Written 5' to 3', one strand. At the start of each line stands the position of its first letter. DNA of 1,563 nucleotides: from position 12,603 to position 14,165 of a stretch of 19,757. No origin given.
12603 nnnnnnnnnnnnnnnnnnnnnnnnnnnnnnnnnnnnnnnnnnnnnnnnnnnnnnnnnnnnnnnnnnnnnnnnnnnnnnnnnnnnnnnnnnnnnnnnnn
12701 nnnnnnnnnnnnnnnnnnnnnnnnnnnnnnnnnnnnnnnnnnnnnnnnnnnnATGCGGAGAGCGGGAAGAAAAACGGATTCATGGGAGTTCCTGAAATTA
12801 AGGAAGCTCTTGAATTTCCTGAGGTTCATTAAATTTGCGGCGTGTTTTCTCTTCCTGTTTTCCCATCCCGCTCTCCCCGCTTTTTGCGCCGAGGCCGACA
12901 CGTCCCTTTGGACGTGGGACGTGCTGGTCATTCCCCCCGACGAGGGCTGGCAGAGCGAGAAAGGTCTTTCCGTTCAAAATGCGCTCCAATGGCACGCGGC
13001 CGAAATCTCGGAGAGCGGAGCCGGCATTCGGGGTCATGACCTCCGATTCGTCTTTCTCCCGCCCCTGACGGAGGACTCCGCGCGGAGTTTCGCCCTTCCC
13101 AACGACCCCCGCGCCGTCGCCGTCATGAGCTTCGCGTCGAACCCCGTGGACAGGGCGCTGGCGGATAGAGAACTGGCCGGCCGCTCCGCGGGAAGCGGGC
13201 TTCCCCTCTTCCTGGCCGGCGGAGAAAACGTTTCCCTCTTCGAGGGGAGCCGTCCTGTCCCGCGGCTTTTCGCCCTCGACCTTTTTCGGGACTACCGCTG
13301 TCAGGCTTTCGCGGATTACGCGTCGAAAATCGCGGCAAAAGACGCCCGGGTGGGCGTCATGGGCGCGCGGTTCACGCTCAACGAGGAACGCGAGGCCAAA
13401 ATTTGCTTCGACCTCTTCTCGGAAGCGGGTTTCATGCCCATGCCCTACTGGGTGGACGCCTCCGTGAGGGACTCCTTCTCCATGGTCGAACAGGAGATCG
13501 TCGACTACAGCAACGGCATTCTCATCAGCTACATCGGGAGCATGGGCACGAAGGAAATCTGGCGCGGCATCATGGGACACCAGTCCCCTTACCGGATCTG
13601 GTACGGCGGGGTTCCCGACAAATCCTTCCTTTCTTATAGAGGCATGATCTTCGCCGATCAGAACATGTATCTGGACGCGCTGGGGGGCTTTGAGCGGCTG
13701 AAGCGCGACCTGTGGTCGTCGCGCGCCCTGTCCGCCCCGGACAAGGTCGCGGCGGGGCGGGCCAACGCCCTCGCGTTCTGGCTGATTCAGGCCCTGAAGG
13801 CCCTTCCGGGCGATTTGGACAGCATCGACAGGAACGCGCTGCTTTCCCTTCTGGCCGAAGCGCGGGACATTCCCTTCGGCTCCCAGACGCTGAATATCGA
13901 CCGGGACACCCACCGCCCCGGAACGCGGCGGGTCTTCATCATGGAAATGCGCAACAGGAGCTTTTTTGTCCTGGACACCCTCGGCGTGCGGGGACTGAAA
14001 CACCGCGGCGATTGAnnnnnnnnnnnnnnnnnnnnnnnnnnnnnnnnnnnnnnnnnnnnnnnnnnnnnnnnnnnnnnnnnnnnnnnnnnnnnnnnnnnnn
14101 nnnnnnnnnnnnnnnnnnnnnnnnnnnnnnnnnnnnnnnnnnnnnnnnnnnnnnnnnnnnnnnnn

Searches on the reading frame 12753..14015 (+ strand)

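Call 8: search_protein_families(library=pfam, proteins=[window:12753-14015:+])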
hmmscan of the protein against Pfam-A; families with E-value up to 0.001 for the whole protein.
window:12753-14015:+ (420 aa): 0 families

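Call 65: search_protein_families(library=phrogs, proteins=[window:12753-14015:+], max_evalue=0.01)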
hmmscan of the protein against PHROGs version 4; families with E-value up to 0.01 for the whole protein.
window:12753-14015:+ (420 aa): 0 families

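Call 86: search_protein_families(library=pfam, proteins=[window:12753-14015:+], max_evalue=1)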
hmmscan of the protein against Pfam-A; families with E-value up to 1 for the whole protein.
window:12753-14015:+ (420 aa): 1 family
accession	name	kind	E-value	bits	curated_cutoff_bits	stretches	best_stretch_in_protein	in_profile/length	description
PF13458.12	Peripla_BP_6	-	0.15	12.1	31.7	0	329-400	275-339/343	Periplasmic binding protein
